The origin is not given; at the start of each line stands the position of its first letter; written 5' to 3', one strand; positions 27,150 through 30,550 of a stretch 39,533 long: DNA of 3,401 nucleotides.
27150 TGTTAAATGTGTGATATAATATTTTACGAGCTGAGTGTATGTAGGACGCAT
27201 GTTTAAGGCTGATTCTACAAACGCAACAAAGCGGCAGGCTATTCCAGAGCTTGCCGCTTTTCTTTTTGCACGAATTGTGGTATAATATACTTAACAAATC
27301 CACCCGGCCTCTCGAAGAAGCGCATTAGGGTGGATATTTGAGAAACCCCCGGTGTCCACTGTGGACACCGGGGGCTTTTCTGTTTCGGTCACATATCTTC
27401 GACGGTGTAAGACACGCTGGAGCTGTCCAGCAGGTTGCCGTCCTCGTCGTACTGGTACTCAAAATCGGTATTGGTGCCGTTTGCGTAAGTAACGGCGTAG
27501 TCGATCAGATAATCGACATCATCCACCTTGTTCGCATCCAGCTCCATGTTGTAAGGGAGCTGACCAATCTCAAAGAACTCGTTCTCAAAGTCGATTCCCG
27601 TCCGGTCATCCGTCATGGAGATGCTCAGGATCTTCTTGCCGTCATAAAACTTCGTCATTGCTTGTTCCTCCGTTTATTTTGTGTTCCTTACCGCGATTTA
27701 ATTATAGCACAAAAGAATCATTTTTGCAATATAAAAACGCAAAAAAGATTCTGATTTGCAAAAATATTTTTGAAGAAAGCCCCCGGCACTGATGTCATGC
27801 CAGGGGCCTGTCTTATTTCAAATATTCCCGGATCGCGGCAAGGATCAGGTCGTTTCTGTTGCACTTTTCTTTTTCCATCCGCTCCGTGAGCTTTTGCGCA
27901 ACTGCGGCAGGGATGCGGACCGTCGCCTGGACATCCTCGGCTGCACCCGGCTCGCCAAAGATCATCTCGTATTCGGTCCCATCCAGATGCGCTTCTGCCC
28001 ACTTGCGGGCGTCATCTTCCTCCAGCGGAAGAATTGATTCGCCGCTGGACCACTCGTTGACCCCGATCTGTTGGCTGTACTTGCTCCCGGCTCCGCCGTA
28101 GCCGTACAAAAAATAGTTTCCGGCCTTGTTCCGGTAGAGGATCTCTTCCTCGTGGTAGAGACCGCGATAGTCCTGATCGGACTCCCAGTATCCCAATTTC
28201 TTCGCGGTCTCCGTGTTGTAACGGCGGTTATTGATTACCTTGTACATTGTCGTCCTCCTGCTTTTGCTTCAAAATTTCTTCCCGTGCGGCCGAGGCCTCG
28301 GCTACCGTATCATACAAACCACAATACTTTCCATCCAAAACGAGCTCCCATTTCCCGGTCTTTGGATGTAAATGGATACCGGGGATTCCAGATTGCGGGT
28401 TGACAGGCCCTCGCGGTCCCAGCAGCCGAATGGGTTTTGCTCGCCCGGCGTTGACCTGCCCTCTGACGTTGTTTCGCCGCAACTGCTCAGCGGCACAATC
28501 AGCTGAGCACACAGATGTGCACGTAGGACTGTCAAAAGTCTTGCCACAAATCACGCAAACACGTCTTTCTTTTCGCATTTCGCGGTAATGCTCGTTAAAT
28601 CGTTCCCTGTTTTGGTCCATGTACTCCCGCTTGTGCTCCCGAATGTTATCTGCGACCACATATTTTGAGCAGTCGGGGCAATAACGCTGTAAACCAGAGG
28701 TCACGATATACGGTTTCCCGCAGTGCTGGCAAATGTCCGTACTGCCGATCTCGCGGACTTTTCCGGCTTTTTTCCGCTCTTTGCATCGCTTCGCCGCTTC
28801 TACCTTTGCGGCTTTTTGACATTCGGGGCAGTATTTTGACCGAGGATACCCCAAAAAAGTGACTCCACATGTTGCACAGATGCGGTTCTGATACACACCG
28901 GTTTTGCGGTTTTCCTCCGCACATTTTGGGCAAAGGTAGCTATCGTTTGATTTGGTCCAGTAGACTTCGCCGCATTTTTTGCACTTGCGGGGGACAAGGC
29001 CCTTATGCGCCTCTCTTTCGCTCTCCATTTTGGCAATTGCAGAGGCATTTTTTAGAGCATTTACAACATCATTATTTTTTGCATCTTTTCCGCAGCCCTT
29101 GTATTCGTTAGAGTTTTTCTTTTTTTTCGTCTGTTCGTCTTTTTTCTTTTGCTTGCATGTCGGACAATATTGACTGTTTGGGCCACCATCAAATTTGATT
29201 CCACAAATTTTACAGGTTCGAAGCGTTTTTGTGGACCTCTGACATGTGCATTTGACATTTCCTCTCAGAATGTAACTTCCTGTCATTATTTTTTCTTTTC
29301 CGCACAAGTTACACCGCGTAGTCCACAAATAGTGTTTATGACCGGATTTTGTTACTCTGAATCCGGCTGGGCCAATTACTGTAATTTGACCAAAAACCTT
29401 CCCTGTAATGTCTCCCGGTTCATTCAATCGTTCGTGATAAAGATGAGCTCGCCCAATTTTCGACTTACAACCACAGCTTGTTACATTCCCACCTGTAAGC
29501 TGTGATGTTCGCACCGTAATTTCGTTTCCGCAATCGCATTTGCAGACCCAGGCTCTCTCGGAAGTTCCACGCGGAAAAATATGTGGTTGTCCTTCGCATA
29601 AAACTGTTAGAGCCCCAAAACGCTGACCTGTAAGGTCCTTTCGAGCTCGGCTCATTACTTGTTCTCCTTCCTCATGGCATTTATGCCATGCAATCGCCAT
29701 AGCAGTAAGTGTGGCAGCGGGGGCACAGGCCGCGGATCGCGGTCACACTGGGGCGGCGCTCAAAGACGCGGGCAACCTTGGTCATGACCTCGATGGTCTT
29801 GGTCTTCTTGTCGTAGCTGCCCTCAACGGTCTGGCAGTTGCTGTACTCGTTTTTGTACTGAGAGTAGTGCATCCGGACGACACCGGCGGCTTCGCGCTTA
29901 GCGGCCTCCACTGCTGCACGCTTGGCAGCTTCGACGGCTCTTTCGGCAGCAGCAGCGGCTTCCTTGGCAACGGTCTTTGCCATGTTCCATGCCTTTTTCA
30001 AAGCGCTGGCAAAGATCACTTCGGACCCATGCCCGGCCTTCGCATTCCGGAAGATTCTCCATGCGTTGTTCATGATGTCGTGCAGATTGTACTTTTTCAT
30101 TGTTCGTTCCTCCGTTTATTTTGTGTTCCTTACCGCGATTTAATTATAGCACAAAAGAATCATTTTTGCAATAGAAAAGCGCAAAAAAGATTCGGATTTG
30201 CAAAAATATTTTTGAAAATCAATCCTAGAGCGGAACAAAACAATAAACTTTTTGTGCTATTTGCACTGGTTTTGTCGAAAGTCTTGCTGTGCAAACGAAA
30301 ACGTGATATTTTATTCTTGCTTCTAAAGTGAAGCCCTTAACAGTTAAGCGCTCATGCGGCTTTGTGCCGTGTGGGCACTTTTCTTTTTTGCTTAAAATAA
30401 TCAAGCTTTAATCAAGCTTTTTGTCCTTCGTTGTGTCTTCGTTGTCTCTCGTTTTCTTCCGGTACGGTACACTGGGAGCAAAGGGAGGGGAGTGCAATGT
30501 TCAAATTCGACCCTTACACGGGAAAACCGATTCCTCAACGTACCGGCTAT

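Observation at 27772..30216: Self-contained antisense three-gene operon: Cys-tailed helical protein, zinc-ribbon-array/AP2 protein, RHH protein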

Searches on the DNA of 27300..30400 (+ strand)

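Call 8: search_dna_similar(query=window:27300-30400:+, collection=phages, mode=distant, max_rows=15)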
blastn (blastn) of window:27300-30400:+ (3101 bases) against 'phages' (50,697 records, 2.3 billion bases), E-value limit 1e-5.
Records with a match: 3; places in all: 3; records where one place covers at least 80% of the query: 0.
Best place of each record, by identity: 80-90% 2; 60-80% 1.
By first word of the organism name: Bacteriophage 3.
By host as written in the record: - 3.
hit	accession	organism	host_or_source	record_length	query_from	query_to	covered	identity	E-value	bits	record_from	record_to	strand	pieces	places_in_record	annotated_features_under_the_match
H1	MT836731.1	Bacteriophage sp.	human fecal samples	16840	1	3091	6%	86.9%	6e-35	221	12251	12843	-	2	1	record has no annotation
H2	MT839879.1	Bacteriophage sp.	human fecal samples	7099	1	2826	4%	86.0%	2e-10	145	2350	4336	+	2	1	record has no annotation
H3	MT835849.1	Bacteriophage sp.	human fecal samples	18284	2951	3091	5%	77.1%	2e-16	95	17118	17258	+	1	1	record has no annotation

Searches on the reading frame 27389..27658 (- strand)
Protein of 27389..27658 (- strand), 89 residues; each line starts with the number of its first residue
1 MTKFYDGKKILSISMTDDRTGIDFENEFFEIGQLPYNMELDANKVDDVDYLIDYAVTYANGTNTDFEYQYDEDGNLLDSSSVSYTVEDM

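Call 5: search_protein_families(library=pfam, proteins=[window:27389-27658:-], max_evalue=1)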
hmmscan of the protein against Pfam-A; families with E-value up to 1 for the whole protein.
window:27389-27658:- (89 aa): 2 families
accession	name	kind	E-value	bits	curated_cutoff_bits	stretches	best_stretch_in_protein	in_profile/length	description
PF05593.20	RHS_repeat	-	0.017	15.9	22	1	55-77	9-29/38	RHS Repeat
PF17957.7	Big_7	-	0.74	10.9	24.1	1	41-86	28-70/70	Bacterial Ig domain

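Call 6: search_protein_families(library=phrogs, proteins=[window:27389-27658:-], max_evalue=0.1)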
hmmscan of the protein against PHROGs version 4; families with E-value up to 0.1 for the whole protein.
window:27389-27658:- (89 aa): 0 families

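Call 7: search_protein_families(library=padloc, proteins=[window:27389-27658:-], max_evalue=0.1)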
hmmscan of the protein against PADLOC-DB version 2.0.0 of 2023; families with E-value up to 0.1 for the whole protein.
window:27389-27658:- (89 aa): 0 families

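Call 9: search_protein_families(library=ncbifam, proteins=[window:27389-27658:-], max_evalue=0.1)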
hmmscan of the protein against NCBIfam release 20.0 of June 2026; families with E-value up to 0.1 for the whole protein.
window:27389-27658:- (89 aa): 1 family
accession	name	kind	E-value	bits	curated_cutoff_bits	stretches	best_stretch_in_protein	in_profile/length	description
NF045587.1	T4P_biogen_EbsA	equivalog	0.042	14.1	33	1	28-69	70-109/118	type IV pilus biogenesis protein EbsA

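Call 15: search_solved_structures(query=window:27389-27658:-, max_evalue=10, show_alignments=1)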
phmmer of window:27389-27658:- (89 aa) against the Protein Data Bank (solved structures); distinct sequences matched with E-value up to 10: 5.
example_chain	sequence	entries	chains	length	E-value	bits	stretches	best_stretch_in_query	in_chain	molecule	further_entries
8cp6_B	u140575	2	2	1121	0.29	15.2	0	49-81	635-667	Toxin protein Tse5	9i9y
4igb_D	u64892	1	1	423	1.1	13.3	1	24-80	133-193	LPXTG cell wall surface protein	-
4igb_A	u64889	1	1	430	1.1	13.3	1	24-80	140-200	LPXTG cell wall surface protein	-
4igb_B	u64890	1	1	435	1.2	13.2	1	24-80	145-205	LPXTG cell wall surface protein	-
4igb_C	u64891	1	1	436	1.2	13.2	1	24-80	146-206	LPXTG cell wall surface protein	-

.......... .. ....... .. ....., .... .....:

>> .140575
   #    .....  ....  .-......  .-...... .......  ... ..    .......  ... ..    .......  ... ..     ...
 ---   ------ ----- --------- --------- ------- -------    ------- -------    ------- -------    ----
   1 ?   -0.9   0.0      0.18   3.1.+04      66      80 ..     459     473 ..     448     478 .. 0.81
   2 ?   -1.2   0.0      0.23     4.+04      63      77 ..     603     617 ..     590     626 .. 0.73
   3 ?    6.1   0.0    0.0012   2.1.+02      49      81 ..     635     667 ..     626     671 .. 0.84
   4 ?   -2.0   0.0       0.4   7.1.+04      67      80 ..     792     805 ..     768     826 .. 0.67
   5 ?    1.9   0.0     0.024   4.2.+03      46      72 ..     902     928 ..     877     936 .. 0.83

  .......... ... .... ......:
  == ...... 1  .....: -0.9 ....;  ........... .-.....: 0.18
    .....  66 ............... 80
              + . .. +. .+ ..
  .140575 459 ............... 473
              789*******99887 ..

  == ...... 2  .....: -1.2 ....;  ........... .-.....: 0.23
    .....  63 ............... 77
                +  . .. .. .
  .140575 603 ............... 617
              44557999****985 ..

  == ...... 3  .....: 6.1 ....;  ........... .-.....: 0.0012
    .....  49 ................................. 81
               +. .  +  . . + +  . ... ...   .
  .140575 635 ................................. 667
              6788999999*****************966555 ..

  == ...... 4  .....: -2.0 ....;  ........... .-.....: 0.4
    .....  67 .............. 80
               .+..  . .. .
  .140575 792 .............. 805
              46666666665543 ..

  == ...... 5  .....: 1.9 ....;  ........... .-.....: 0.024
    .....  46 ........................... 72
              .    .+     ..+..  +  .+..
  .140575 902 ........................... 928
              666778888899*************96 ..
